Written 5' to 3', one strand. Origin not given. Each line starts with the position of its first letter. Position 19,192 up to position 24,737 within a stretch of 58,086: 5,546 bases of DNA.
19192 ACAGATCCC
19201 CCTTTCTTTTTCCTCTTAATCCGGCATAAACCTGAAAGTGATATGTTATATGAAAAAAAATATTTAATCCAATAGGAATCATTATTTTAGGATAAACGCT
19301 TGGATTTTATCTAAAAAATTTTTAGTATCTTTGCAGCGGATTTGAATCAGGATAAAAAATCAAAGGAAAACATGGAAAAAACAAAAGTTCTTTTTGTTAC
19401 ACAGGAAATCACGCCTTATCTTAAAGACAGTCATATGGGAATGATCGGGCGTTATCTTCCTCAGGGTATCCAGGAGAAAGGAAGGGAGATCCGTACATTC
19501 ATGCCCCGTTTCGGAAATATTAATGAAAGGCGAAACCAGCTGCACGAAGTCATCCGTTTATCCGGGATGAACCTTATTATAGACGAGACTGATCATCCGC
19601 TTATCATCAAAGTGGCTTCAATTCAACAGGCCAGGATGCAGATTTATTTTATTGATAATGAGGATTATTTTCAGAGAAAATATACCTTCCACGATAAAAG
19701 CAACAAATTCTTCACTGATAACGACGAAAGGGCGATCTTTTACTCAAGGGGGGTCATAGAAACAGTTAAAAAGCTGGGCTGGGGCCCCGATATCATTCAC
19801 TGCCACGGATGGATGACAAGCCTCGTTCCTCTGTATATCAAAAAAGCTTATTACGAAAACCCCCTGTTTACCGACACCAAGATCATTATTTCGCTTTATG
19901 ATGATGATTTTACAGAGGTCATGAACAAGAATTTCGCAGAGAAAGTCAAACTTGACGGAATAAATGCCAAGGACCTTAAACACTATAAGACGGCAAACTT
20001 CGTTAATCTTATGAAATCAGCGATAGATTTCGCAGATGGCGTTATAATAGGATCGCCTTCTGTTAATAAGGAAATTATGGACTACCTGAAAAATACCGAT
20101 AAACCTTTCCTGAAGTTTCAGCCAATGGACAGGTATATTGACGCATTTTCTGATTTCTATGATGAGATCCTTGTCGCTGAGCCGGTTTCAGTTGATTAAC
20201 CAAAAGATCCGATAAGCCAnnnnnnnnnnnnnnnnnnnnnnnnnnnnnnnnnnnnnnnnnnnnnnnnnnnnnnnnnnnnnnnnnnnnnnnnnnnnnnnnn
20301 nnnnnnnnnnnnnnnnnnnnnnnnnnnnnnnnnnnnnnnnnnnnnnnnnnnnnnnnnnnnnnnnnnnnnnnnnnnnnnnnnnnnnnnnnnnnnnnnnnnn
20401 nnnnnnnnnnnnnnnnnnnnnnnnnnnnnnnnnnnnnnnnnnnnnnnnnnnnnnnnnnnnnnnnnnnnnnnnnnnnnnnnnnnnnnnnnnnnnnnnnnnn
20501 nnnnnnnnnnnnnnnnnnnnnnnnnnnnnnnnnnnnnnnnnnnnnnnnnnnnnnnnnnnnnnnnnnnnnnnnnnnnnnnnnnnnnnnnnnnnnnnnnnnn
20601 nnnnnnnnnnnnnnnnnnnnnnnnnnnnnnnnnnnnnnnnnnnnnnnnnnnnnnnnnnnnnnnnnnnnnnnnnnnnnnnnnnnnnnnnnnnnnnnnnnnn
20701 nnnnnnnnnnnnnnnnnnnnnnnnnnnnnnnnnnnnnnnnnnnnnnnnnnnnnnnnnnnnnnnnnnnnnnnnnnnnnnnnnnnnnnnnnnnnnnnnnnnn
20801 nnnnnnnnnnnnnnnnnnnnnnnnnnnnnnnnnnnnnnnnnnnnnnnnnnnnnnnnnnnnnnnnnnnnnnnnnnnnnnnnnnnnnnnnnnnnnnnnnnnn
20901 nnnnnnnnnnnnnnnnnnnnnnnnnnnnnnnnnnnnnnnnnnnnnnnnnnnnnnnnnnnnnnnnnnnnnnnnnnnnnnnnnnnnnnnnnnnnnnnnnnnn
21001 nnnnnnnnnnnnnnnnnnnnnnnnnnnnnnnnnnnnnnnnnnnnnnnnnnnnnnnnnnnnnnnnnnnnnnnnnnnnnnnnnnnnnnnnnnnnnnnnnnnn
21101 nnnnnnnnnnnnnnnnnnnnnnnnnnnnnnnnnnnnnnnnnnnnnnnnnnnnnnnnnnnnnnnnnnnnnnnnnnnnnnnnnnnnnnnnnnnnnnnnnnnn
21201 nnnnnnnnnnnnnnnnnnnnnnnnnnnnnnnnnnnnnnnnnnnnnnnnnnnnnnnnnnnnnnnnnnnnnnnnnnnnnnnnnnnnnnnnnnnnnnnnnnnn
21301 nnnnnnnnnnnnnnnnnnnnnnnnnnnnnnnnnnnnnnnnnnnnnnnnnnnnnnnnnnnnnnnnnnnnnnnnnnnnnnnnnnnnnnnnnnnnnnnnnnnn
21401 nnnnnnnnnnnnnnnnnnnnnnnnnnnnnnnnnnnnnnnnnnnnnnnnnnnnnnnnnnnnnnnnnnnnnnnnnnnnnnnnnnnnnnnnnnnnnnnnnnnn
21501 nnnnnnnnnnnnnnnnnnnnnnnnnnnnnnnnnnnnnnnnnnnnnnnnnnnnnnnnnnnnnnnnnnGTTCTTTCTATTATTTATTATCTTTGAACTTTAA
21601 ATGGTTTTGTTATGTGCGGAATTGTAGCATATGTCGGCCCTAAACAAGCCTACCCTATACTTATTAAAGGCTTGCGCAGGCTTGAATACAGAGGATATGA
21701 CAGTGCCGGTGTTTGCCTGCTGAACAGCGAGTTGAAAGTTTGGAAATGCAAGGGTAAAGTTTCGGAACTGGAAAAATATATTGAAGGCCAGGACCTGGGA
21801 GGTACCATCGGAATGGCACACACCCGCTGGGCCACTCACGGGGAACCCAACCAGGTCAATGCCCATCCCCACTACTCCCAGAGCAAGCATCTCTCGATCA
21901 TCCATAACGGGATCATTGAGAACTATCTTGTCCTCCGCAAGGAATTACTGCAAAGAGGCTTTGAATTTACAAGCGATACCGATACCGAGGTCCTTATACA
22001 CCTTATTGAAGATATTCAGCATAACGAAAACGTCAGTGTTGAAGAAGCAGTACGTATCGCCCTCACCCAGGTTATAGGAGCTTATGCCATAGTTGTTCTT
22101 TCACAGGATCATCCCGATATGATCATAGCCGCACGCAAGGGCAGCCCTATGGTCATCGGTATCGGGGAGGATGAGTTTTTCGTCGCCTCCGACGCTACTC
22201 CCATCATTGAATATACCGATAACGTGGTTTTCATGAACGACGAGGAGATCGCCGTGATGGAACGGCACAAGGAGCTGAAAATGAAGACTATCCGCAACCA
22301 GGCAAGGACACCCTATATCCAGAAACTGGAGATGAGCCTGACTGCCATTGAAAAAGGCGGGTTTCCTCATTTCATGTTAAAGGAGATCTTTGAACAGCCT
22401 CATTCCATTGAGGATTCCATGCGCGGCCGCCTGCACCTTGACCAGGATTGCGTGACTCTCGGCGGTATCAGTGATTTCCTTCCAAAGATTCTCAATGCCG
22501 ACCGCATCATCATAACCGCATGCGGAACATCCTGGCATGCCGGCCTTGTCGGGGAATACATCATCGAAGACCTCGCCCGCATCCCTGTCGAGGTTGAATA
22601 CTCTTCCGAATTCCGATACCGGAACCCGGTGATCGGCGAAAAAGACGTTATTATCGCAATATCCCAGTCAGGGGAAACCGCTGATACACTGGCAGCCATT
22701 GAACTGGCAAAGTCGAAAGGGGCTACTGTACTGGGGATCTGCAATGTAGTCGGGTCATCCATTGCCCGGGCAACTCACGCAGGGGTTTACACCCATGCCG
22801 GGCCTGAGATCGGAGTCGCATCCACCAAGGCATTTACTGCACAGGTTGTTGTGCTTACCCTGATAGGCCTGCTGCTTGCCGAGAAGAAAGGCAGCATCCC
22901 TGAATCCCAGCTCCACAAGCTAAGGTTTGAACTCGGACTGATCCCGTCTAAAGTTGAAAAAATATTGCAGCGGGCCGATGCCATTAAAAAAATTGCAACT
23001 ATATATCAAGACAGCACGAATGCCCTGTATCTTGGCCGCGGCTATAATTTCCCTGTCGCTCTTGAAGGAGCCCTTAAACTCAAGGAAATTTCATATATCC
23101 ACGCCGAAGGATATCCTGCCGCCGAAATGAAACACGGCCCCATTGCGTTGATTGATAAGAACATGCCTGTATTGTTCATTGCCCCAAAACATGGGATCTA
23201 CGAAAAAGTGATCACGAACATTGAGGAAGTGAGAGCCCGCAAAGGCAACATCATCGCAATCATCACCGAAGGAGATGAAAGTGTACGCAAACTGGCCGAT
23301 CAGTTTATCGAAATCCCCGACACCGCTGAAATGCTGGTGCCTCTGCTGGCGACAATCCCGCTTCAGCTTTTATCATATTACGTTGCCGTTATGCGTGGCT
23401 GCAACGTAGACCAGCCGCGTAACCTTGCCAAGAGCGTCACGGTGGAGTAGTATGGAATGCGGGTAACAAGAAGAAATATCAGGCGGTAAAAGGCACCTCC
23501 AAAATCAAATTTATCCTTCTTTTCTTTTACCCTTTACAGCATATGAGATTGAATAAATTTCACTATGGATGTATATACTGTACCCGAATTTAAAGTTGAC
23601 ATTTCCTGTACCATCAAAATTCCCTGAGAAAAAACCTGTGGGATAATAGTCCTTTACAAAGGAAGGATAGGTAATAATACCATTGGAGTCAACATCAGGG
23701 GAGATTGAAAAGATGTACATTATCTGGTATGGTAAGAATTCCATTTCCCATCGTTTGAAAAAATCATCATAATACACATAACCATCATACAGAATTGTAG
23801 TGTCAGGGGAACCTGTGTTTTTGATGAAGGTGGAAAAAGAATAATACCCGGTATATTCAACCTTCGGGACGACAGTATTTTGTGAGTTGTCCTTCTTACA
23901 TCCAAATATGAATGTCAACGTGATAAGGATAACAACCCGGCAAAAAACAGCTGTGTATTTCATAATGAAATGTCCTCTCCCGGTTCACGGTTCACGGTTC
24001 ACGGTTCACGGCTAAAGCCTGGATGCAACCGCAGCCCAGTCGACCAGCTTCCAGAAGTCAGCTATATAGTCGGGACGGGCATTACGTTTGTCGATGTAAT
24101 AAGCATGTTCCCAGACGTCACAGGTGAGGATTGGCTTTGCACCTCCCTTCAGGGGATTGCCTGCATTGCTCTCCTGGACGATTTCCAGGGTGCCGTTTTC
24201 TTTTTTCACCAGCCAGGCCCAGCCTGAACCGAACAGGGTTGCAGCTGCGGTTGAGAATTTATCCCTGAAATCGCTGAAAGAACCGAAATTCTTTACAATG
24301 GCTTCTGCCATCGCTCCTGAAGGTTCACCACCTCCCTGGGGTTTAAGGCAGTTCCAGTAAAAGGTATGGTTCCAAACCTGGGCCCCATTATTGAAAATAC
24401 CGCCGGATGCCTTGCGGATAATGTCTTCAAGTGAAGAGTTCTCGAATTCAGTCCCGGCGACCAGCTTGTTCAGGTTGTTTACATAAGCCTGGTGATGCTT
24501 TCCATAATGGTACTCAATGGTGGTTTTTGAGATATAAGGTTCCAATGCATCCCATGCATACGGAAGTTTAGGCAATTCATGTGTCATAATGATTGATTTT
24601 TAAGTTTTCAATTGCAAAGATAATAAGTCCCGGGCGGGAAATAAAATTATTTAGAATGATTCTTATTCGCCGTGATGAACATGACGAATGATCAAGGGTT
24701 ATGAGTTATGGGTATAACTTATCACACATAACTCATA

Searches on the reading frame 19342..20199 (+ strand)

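Call 83: search_protein_families(library=pfam, proteins=[window:19342-20199:+], max_evalue=0.0001)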
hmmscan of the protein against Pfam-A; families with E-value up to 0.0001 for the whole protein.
window:19342-20199:+ (285 aa): 1 family
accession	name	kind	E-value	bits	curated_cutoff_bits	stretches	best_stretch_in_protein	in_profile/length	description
PF08323.17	Glyco_transf_5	-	1.7e-54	185.5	22.7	1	15-247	1-226/239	Starch synthase catalytic domain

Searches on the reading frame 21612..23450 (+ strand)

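Call 83: search_protein_families(library=pfam, proteins=[window:21612-23450:+], max_evalue=0.0001)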
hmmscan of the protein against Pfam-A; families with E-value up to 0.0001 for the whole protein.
window:21612-23450:+ (612 aa): 4 families
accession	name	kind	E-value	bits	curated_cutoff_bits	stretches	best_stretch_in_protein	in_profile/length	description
PF01380.27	SIS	-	3.5e-63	211.7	25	2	293-417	2-127/131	SIS domain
PF13522.11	GATase_6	-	1.5e-19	70.7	27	1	64-194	10-130/130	Glutamine amidotransferase domain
PF13537.11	GATase_7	-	2.8e-13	50.4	25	1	83-197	12-120/123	Glutamine amidotransferase domain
PF13580.11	SIS_2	-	9.8e-06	26.1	27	0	341-376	101-136/138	SIS domain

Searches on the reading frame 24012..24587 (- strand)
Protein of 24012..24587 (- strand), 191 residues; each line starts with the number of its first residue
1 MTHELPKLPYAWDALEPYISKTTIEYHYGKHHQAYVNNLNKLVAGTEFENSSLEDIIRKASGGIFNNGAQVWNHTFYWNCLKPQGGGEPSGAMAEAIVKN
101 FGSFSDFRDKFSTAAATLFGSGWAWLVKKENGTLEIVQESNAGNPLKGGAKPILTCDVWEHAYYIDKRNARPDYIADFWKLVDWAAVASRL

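Call 41: search_protein_families(library=pfam, proteins=[window:24012-24587:-], max_evalue=0.001)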
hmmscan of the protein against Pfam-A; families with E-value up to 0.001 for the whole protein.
window:24012-24587:- (191 aa): 2 families
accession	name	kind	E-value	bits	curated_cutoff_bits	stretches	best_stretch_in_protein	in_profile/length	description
PF02777.23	Sod_Fe_C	-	1.9e-40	137.4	20.9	1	89-190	1-102/102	Iron/manganese superoxide dismutases, C-terminal domain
PF00081.27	Sod_Fe_N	-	3e-34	117.8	27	1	2-81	1-81/82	Iron/manganese superoxide dismutases, alpha-hairpin domain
